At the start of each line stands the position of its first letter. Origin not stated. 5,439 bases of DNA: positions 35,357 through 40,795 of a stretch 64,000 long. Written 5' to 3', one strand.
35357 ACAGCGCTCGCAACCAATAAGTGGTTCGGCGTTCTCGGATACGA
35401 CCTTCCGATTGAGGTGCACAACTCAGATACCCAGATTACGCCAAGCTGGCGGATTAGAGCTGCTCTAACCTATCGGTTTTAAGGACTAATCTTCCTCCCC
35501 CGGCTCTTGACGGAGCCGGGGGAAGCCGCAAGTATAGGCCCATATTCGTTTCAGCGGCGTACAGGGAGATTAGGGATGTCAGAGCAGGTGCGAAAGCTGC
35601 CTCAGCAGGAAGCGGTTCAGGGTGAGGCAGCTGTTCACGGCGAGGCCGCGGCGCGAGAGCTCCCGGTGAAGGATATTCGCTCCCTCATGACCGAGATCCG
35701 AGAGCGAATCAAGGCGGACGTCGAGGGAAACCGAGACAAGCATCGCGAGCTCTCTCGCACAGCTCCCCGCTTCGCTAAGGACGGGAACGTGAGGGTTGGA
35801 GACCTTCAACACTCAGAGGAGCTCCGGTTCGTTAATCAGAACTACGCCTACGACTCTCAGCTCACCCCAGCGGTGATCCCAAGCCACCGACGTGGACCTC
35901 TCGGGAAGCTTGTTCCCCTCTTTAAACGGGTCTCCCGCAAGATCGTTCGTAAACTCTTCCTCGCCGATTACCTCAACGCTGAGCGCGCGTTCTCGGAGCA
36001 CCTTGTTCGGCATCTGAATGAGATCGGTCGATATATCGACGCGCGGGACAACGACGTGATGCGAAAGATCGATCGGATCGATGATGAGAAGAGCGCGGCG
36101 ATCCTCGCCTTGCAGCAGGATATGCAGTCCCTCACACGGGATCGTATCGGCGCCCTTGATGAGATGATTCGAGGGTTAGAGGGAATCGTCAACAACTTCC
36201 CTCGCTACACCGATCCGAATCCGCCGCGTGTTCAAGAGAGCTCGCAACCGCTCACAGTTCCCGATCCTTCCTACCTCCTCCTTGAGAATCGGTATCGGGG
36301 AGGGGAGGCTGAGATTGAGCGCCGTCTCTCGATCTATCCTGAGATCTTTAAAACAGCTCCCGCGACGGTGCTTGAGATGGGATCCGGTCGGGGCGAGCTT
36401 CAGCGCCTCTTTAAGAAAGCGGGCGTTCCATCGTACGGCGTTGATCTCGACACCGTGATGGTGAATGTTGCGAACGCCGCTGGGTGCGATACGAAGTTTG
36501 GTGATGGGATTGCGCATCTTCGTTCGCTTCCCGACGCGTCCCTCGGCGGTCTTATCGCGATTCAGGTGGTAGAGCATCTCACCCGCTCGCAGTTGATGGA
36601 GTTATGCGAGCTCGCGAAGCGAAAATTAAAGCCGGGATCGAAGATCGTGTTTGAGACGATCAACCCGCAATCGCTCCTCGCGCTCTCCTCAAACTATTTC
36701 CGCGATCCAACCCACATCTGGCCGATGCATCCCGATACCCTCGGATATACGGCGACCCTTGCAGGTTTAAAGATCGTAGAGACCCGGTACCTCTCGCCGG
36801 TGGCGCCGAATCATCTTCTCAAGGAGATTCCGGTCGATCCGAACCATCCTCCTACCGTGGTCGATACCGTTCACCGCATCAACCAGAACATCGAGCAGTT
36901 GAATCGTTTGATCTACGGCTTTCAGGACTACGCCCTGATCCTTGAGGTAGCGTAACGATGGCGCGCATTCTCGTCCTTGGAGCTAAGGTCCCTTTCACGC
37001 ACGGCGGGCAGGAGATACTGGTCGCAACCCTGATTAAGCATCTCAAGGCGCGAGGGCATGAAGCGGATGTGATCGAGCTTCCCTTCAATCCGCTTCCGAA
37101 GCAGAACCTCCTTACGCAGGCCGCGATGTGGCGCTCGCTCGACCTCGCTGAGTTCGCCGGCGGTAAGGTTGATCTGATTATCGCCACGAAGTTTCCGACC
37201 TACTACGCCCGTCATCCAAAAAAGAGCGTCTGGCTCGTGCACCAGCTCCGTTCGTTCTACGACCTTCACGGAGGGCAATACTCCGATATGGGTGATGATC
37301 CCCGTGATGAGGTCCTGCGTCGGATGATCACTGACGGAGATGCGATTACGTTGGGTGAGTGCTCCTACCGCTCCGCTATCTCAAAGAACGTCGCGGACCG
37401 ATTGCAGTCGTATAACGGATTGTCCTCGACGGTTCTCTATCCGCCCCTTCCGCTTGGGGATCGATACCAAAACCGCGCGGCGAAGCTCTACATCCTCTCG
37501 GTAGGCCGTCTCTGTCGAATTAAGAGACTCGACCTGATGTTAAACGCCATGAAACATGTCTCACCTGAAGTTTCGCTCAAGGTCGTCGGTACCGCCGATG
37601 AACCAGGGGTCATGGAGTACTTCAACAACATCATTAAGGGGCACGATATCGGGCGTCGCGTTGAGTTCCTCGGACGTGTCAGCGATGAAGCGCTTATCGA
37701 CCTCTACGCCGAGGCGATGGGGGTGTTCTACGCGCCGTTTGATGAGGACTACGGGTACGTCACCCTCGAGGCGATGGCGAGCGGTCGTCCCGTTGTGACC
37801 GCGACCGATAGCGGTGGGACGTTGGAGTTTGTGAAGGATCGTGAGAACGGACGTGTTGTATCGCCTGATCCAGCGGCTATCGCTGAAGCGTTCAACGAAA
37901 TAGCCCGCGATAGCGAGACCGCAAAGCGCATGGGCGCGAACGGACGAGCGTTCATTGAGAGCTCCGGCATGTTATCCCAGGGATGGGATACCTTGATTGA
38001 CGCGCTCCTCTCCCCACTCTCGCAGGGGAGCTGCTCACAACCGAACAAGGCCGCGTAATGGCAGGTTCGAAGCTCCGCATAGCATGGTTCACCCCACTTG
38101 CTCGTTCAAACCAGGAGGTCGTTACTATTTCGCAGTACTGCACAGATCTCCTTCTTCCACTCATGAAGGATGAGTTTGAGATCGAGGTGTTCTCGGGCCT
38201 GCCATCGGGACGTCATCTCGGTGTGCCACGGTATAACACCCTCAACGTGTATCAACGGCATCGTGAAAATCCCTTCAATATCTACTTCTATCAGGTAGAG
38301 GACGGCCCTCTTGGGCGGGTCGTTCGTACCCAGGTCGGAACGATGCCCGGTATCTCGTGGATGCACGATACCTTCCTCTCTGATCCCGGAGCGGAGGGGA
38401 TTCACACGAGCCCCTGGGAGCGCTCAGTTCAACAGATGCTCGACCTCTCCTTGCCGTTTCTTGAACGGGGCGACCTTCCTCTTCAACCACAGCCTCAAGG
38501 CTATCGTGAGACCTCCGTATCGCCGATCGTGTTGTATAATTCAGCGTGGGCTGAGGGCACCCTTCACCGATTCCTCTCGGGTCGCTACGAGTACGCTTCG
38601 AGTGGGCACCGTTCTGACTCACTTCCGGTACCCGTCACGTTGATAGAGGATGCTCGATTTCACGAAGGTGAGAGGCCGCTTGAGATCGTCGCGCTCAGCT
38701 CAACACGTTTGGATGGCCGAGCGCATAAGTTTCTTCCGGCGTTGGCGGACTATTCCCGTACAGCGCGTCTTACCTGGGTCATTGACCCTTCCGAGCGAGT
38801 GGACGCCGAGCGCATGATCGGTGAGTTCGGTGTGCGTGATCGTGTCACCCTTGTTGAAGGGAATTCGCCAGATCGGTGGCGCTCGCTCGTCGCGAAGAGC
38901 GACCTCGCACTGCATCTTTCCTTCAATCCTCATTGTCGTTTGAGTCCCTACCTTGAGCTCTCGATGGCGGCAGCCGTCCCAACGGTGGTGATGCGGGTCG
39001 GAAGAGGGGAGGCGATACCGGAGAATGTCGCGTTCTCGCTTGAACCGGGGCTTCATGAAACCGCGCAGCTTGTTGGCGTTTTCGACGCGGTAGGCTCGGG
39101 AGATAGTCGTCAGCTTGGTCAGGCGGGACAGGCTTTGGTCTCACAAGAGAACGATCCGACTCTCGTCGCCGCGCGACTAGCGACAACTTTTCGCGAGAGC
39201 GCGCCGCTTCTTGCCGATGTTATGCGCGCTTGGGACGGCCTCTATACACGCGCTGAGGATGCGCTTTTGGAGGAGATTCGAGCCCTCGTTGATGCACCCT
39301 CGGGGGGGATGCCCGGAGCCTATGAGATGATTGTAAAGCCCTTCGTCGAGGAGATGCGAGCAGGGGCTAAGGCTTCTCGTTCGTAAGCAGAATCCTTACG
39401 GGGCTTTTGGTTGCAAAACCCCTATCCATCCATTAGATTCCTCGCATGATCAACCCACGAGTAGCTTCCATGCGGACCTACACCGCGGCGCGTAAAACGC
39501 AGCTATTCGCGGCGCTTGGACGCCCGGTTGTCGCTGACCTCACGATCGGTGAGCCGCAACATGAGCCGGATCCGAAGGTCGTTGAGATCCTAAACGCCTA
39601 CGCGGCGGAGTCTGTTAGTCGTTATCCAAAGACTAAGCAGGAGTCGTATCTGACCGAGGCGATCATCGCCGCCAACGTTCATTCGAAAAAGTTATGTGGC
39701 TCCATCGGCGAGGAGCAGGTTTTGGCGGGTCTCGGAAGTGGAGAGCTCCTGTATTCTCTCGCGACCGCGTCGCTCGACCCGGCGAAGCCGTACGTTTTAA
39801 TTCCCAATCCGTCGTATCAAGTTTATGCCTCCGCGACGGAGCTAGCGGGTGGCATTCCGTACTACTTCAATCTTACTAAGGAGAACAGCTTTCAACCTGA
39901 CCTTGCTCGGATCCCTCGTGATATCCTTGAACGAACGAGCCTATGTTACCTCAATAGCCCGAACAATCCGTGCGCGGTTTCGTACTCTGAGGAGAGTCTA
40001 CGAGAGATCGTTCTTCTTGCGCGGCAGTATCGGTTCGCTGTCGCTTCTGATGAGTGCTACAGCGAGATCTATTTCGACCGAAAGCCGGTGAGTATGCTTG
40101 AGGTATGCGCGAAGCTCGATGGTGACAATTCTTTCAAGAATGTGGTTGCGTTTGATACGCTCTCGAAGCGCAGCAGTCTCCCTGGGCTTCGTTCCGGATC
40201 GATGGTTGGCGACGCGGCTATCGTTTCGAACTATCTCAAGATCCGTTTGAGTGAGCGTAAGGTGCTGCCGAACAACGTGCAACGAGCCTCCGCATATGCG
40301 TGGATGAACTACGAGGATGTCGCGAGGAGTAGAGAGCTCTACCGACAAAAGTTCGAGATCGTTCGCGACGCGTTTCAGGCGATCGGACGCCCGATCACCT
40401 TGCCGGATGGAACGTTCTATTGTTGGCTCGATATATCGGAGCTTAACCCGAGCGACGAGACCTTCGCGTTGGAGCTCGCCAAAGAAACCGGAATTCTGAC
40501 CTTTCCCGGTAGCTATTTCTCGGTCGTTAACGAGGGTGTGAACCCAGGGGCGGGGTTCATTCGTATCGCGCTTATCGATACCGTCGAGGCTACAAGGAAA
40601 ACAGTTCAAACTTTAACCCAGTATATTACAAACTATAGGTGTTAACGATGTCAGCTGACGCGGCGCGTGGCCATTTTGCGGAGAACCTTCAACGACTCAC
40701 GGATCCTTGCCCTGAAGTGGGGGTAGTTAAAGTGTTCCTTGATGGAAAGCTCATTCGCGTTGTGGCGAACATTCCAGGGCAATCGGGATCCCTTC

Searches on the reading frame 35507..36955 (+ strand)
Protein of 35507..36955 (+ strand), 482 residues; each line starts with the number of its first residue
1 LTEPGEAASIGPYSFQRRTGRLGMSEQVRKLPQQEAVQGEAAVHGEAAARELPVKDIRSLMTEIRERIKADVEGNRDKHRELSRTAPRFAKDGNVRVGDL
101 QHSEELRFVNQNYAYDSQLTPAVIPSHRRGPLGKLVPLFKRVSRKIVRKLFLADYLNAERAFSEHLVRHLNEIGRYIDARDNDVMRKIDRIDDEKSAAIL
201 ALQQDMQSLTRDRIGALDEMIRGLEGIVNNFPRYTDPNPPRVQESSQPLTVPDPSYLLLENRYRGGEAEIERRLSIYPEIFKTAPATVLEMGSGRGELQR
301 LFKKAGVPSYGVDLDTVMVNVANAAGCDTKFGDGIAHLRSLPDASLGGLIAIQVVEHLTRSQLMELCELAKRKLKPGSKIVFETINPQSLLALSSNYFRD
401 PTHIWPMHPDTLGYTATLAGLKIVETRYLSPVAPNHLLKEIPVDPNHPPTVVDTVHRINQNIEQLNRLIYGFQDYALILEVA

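Call 18: search_protein_families(library=pfam, proteins=[window:35507-36955:+], max_evalue=0.0001)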
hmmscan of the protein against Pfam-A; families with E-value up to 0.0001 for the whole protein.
window:35507-36955:+ (482 aa): 3 families
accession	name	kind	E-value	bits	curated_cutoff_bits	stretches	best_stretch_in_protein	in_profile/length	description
PF13489.12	Methyltransf_23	-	2.2e-10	40.9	27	1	282-425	20-163/164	Methyltransferase domain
PF08241.18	Methyltransf_11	-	5e-08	33.9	21.2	1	289-382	1-95/95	Methyltransferase domain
PF13649.12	Methyltransf_25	-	1.7e-06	29.1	27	1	288-377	1-96/97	Methyltransferase domain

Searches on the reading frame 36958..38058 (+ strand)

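Call 18: search_protein_families(library=pfam, proteins=[window:36958-38058:+], max_evalue=0.0001)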
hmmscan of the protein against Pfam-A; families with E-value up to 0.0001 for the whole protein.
window:36958-38058:+ (366 aa): 5 families
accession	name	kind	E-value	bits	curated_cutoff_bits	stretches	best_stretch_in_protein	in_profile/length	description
PF00534.26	Glycos_transf_1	-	1.2e-27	97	26.4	1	175-331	14-171/172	Glycosyl transferases group 1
PF13692.12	Glyco_trans_1_4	-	1.3e-23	84.3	27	1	178-318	3-142/142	Glycosyl transferases group 1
PF13524.12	Glyco_trans_1_2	-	3.5e-06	27.5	25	1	193-336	4-132/144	Glycosyl transferase-like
PF13439.12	Glyco_transf_4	-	4.2e-06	27.3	28.5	1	16-162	2-164/170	Glycosyltransferase Family 4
PF20706.3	GT4-conflict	-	2.9e-05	23.7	26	1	171-320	192-359/385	Family 4 Glycosyltransferase in conflict systems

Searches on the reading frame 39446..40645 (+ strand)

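Call 18: search_protein_families(library=pfam, proteins=[window:39446-40645:+], max_evalue=0.0001)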
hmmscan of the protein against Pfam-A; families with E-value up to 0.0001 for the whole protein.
window:39446-40645:+ (399 aa): 1 family
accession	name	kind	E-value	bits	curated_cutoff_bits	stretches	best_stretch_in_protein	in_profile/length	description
PF00155.27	Aminotran_1_2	-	2.2e-44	152.5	19.7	1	29-376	3-346/361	Aminotransferase class I and II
